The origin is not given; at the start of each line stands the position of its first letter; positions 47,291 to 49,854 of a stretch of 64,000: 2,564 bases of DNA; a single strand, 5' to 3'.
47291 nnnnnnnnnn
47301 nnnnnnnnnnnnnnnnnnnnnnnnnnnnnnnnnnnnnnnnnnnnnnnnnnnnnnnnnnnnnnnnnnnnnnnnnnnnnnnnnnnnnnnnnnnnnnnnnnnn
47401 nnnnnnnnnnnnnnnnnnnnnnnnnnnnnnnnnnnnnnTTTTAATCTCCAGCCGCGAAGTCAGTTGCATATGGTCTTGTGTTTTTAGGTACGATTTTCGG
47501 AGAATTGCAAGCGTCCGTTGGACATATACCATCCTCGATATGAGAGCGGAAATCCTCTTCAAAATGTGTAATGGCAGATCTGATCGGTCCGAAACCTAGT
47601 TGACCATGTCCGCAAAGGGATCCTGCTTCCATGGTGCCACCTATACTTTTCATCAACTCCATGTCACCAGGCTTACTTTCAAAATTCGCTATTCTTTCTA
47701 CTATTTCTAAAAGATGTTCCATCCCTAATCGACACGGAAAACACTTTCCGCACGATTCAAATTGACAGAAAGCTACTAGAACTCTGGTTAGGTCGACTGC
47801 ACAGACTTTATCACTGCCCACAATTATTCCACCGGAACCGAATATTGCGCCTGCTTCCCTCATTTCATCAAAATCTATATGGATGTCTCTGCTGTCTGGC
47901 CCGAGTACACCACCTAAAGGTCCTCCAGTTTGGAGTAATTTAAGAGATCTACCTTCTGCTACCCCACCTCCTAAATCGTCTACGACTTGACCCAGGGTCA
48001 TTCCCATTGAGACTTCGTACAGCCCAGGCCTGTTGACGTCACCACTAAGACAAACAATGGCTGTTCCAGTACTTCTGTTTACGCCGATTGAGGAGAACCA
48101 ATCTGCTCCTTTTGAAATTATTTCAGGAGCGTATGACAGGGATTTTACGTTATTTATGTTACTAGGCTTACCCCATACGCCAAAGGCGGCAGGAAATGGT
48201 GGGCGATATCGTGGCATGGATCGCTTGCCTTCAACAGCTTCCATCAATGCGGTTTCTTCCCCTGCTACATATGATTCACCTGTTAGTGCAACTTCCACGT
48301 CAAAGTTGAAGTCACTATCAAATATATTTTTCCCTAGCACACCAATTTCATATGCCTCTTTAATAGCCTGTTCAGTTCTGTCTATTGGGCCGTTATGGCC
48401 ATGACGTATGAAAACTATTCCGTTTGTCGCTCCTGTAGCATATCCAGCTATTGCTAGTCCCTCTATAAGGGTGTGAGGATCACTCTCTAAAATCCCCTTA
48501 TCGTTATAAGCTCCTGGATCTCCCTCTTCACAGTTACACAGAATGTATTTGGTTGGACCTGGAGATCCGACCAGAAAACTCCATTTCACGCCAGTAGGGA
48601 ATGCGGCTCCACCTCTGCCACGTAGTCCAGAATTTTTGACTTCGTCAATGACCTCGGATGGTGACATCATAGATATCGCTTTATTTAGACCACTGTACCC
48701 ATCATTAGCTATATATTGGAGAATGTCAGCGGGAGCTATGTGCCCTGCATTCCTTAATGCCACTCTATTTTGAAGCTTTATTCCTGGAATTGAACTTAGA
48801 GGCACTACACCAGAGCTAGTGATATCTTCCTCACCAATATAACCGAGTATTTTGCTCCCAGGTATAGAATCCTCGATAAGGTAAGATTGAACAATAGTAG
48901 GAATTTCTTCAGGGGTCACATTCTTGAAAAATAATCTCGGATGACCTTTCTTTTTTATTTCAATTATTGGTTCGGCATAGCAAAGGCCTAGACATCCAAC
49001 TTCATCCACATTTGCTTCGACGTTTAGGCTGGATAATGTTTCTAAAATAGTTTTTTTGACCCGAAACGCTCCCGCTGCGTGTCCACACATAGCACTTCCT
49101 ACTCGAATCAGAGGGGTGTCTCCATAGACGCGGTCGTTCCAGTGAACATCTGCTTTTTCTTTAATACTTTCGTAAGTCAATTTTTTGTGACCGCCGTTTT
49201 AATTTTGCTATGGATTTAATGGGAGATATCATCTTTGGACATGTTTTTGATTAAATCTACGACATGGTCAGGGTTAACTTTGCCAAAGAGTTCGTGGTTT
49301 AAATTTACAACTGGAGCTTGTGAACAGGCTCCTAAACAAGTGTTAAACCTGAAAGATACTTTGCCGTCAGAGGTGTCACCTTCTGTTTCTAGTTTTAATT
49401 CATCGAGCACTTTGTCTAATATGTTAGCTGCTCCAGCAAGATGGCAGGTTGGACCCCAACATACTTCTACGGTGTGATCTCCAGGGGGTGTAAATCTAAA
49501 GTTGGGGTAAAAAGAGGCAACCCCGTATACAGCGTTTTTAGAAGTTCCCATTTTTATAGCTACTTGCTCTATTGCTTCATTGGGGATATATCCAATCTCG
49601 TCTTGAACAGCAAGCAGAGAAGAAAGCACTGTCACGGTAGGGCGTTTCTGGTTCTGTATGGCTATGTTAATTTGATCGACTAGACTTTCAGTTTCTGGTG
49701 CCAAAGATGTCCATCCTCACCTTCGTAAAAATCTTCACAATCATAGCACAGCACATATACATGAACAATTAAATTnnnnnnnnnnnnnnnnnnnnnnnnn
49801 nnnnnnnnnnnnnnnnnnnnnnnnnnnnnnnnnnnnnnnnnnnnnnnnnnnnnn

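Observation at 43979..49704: Stand-alone NuoE-F-G-like module with a silent FDH-fold subunit and a dedicated FNR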

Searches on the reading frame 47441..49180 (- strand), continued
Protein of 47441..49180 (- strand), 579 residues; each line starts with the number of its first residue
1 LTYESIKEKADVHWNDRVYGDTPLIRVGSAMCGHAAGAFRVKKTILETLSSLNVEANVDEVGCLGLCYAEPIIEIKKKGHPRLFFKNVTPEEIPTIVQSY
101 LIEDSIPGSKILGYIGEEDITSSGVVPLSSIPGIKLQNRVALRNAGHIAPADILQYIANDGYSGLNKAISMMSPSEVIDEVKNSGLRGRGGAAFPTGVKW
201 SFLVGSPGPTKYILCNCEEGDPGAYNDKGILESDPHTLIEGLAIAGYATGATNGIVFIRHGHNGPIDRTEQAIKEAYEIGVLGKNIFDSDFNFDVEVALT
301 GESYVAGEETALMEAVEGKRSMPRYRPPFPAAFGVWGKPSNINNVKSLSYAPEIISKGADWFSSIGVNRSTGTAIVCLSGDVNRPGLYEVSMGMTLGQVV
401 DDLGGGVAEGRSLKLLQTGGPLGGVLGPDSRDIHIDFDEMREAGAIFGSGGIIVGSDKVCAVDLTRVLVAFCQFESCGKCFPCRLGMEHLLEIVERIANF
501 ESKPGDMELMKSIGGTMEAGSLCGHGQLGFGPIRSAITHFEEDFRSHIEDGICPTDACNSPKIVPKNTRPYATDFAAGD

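Call 67: search_solved_structures(query=window:47441-49180:-, show_alignments=5, max_evalue=1e-130)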
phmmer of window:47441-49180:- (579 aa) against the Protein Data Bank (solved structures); distinct sequences matched with E-value up to 1e-130: 5.
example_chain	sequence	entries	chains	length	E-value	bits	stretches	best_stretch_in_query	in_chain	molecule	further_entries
9bov_B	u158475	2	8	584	3.8e-147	494.6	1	25-560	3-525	NADH dehydrogenase (Quinone)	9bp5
7t2r_B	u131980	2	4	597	5.5e-142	477.6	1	34-559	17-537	NiFe hydrogenase subunit B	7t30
7q4v_B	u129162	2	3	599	1.2e-139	469.8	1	28-559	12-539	Iron hydrogenase HydB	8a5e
8oh5_B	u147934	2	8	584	6.5e-138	464.2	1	25-559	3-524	NAD-reducing hydrogenase subunit HoxF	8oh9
9n5u_B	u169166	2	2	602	7.3e-136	457.4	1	24-559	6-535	NfnB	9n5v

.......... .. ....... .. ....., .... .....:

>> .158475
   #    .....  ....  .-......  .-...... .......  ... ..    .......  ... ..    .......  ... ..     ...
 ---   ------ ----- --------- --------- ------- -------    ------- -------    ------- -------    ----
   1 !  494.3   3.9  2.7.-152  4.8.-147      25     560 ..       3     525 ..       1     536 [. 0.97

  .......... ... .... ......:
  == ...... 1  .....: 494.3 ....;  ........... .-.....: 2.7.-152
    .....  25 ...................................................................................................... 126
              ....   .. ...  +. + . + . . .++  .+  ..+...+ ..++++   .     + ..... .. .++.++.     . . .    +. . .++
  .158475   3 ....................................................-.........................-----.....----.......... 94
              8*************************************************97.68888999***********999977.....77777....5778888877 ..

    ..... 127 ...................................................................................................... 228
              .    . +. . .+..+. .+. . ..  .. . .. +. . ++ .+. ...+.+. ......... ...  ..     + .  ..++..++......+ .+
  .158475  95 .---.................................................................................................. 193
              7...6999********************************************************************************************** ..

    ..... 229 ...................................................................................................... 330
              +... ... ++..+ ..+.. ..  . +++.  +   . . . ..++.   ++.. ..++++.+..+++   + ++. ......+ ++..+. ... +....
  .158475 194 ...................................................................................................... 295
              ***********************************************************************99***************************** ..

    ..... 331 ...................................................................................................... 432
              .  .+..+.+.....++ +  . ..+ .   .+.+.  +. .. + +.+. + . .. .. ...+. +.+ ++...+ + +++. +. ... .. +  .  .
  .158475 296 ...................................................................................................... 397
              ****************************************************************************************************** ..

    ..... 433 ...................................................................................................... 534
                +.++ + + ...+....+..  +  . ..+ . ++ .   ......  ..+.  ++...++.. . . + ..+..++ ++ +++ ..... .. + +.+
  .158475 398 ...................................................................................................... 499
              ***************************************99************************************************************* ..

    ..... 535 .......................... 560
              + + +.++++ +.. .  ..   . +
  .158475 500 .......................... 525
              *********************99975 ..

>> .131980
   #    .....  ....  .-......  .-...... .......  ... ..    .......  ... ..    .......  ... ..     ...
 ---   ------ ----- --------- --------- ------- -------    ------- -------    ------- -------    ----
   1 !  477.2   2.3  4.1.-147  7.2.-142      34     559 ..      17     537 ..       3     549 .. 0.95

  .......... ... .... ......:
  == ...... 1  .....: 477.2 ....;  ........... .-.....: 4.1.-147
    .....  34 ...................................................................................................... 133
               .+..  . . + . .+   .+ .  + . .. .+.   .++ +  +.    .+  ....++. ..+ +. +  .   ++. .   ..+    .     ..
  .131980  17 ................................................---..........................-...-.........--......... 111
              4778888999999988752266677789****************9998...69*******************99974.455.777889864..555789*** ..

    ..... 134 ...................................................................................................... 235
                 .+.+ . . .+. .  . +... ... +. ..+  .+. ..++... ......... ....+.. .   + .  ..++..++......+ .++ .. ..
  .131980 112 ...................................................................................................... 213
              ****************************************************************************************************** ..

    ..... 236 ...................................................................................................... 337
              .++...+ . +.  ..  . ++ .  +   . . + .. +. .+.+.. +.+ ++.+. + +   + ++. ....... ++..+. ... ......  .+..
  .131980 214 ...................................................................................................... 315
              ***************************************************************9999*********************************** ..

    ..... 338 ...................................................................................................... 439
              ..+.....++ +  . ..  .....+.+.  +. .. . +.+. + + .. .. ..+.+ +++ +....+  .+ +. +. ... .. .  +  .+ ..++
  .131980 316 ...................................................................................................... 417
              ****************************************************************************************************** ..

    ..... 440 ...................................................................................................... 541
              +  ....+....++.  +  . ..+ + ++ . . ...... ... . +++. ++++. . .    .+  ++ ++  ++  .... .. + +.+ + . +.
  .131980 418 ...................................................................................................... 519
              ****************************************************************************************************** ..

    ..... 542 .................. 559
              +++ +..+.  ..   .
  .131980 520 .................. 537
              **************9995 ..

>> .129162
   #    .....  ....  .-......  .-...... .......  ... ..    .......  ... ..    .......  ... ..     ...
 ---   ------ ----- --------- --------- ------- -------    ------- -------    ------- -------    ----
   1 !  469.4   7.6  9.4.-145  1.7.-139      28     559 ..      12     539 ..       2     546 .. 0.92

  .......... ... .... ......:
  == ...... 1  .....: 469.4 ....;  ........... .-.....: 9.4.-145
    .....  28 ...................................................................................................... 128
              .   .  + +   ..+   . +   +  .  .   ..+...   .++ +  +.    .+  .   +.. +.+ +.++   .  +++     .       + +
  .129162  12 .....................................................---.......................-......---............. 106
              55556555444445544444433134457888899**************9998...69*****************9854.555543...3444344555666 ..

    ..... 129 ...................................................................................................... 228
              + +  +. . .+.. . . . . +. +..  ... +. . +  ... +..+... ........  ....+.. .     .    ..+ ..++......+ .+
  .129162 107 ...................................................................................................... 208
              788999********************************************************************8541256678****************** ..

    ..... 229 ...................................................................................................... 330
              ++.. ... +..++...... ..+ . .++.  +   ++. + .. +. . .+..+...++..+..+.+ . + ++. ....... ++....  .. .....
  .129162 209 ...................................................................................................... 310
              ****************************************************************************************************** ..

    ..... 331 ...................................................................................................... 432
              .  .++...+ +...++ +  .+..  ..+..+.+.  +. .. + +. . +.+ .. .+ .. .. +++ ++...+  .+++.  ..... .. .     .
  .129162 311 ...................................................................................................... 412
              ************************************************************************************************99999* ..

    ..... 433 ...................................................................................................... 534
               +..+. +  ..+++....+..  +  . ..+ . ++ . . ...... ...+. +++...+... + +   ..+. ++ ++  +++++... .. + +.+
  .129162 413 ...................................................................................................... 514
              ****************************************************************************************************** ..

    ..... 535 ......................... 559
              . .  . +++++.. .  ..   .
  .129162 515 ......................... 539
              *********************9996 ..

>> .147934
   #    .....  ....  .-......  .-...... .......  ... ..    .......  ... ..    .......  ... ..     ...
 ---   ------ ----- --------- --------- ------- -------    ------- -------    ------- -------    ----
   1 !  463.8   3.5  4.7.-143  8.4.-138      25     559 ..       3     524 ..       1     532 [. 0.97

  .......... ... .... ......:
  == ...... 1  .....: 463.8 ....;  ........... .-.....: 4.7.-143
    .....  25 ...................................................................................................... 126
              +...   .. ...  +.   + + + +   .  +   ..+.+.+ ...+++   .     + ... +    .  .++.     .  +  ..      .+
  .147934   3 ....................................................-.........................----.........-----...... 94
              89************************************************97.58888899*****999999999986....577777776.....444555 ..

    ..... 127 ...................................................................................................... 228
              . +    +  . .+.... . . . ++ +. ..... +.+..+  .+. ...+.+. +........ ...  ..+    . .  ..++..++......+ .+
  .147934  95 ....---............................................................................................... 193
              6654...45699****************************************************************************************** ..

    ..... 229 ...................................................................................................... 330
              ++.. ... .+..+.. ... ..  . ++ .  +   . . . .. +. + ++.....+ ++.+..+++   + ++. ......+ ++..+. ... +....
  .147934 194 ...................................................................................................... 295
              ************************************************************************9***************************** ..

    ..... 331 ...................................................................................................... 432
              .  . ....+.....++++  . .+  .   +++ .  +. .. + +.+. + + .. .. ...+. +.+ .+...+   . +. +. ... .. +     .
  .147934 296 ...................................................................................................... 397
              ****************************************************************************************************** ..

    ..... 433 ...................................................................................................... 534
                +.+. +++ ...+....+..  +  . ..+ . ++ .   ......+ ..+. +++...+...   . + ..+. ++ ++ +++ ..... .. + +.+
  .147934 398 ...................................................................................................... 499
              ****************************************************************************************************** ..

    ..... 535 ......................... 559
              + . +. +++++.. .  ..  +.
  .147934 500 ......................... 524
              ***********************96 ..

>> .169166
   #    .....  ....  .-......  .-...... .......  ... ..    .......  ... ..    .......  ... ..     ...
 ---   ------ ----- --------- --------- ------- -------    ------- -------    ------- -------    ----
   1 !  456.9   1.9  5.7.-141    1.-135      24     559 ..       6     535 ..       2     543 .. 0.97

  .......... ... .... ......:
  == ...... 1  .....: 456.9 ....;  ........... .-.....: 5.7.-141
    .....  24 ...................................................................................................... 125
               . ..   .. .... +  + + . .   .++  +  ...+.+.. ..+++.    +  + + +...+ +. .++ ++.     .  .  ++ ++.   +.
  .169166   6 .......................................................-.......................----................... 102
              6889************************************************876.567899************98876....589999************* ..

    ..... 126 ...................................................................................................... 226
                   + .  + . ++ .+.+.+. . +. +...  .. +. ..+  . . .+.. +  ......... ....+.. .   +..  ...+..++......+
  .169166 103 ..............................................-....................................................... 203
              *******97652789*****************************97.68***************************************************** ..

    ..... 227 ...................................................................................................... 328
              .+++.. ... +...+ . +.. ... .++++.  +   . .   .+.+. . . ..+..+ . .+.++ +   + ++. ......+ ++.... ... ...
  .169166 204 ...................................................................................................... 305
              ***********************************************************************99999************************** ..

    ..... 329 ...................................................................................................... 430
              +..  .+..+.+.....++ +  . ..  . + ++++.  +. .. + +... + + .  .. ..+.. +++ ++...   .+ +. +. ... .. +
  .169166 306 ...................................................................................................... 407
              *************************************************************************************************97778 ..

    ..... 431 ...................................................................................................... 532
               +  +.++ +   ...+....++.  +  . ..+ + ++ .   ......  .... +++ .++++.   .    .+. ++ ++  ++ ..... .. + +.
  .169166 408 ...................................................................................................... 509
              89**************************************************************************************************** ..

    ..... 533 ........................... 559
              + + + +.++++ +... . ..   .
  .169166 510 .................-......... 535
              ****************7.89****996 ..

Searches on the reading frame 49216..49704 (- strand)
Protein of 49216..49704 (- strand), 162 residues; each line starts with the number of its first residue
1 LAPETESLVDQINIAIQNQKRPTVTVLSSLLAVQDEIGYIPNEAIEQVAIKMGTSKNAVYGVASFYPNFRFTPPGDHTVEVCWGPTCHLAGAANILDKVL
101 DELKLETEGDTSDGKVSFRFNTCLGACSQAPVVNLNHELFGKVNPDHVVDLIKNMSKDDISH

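Call 3: search_protein_families(library=pfam, proteins=[window:49216-49704:-])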
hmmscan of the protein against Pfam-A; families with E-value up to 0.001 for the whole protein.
window:49216-49704:- (162 aa): 1 family
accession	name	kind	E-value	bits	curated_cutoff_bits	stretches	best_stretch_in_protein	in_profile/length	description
PF01257.25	2Fe-2S_thioredx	-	4.6e-38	130.8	24.8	1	15-155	4-144/145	Thioredoxin-like [2Fe-2S] ferredoxin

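Call 4: search_protein_families(library=ncbifam, proteins=[window:49216-49704:-])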
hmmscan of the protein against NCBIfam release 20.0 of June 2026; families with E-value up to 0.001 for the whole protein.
window:49216-49704:- (162 aa): 9 families
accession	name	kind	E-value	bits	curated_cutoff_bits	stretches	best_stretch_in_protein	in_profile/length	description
NF004638.0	PRK05988.1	equivalog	2.8e-34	118.2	198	1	7-155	9-157/159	formate dehydrogenase subunit gamma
NF005722.0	PRK07539.1-2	equivalog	1.2e-31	109.9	141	1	6-155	7-156/157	NADH-quinone oxidoreductase subunit NuoE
NF005747.0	PRK07571.1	equivalog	2.1e-31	108.9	224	1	8-158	21-171/173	bidirectional hydrogenase complex protein HoxE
TIGR01958.1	nuoE_fam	subfamily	2e-30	105.9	142.4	1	23-154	15-146/148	NADH-quinone oxidoreductase subunit NuoE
NF005721.0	PRK07539.1-1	equivalog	4.1e-28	98.5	308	1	27-159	49-181/292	NADH-quinone oxidoreductase subunit NuoE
NF005725.0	PRK07539.1-5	equivalog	4.6e-28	98.1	220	1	19-157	34-173/174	NADH-quinone oxidoreductase subunit NuoE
NF005723.0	PRK07539.1-3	equivalog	2.9e-21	76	226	1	20-156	20-157/158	NADH-quinone oxidoreductase subunit NuoE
NF005724.0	PRK07539.1-4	equivalog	2.8e-20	73.2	280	1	17-156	33-173/240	NADH-quinone oxidoreductase subunit NuoE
NF009040.0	PRK12373.1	equivalog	1.4e-16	61.2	514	1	21-156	34-170/400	NADH-quinone oxidoreductase subunit E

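Call 84: search_solved_structures(query=window:49216-49704:-, show_alignments=0, max_evalue=1e-10)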
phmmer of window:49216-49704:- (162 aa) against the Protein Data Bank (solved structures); distinct sequences matched with E-value up to 1e-10: 48.
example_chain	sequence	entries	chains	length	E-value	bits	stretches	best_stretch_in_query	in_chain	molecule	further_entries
9n5u_C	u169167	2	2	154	3.6e-31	111.4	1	26-157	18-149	NfnC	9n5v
8a6t_C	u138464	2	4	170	6.1e-27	97.6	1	9-156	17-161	Electron bifurcating hydrogenase subunit HydC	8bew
7t2r_C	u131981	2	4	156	1.4e-25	93.2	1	5-151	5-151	NiFe hydrogenase subunit C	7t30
9bov_C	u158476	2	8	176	2.4e-25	92.4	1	21-155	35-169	NADH dehydrogenase (Ubiquinone), 24 kDa subunit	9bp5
7p5h_C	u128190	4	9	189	7.9e-24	87.5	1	26-157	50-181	Fe-hydrogenase, subunit gamma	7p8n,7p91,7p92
7q4v_C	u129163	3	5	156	1.9e-23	86.2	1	24-152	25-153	Iron hydrogenase HydC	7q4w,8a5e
9mqx_C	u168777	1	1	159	3.1e-23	85.6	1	16-158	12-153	NADH:ubiquinone oxidoreductase 24 kD subunit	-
8oh5_A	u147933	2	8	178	3.9e-23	85.3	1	26-156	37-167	NAD-dependent formate dehydrogenase gamma subunit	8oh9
2fug_2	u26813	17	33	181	1.5e-19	73.6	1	25-140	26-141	NADH-quinone oxidoreductase chain 2 | NADH-QUINONE OXIDOREDUCTASE SUBUNIT 2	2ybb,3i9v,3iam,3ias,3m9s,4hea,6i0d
6vw7_A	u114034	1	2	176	5.8e-18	68.5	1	25-155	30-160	NAD-dependent formate dehydrogenase gamma subunit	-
6vw8_A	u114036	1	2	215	1.1e-17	67.6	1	25-155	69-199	NAD-dependent formate dehydrogenase gamma subunit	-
8e9g_E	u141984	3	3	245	1.6e-17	67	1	25-155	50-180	NADH-quinone oxidoreductase subunit E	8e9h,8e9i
8b9z_E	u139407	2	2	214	1.7e-15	60.5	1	17-161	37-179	NADH dehydrogenase (Ubiquinone) 24 kDa subunit, isoform A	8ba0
8esw_V2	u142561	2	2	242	2.3e-15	60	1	17-161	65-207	NADH dehydrogenase (Ubiquinone) 24 kDa subunit, isoform A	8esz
9q8i_E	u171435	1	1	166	2.8e-15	59.8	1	17-153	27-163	NADH-quinone oxidoreductase subunit E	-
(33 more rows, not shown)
